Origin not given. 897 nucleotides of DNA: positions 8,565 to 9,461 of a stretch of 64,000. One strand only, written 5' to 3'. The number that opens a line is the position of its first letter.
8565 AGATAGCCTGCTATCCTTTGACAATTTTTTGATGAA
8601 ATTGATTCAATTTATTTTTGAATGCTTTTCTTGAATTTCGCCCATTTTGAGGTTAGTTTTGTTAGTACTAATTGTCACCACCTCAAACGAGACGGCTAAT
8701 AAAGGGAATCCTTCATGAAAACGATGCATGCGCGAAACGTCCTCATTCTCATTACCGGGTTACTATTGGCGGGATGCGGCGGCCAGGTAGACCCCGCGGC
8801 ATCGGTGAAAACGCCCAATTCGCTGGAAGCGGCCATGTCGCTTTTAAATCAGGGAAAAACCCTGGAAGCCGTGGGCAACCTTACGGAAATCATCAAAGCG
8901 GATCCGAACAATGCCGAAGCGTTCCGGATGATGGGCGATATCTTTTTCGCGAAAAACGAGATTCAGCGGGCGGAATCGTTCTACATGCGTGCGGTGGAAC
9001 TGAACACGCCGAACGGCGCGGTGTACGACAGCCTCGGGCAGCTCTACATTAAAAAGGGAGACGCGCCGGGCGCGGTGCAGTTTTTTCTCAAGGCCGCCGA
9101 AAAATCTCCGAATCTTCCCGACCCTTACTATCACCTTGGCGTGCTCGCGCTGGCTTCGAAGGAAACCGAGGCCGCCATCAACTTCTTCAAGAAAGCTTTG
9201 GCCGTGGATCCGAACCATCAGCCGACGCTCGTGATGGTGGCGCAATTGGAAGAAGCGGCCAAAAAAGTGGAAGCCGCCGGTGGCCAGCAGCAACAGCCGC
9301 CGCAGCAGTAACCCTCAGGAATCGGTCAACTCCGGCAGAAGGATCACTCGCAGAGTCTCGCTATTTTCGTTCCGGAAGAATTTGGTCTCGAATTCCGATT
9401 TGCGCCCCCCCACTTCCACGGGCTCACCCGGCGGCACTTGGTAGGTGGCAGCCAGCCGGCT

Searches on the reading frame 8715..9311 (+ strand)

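Call 69: search_protein_families(library=pfam, proteins=[window:8715-9311:+])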
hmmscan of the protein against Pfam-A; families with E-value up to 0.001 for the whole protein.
window:8715-9311:+ (198 aa): 18 families
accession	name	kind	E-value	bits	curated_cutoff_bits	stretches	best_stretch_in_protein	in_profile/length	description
PF07719.23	TPR_2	-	1e-18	66.2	27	1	136-168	2-34/34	Tetratricopeptide repeat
PF13431.12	TPR_17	-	1.2e-18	66.1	24.4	0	123-155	1-33/34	Tetratricopeptide repeat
PF00515.34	TPR_1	-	2.8e-17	62.1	27.8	1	136-168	2-34/34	Tetratricopeptide repeat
PF13181.12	TPR_8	-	1e-16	60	25.7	1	137-168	3-34/34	Tetratricopeptide repeat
PF14559.12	TPR_19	-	8.7e-16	58.5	25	2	43-104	1-62/68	Tetratricopeptide repeat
PF13432.12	TPR_16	-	4.4e-14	53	32.7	1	37-96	1-60/65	Tetratricopeptide repeat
PF13414.12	TPR_11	-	4.6e-14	52.3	26.8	1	108-144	1-37/42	TPR repeat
PF13428.12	TPR_14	-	3.3e-12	46.2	23.5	0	136-178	2-44/44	Tetratricopeptide repeat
PF13424.12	TPR_12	-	1.3e-11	45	30.1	0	104-165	6-75/77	Tetratricopeptide repeat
PF13174.12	TPR_6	-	3.5e-10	40.3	26.3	0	38-65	5-32/33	Tetratricopeptide repeat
PF23914.1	TPR_CcmH_CycH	-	6.9e-08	32.9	42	0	139-178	54-93/158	Cytochrome c-type biogenesis protein H TPR domain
PF13176.12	TPR_7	-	3.8e-07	30.1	27.9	0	105-136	3-34/36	Tetratricopeptide repeat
PF25756.1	TPR_INTS8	-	2.9e-05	23.4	27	0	56-96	316-356/488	INTS8, TPR repeats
PF13374.12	TPR_10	-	3.3e-05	24.2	27.5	0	103-129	4-30/42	Tetratricopeptide repeat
PF25064.1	ARM_TT21_5th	-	4.7e-05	24.1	27.8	1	68-161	2-98/117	TT21 fifth ARM repeats domain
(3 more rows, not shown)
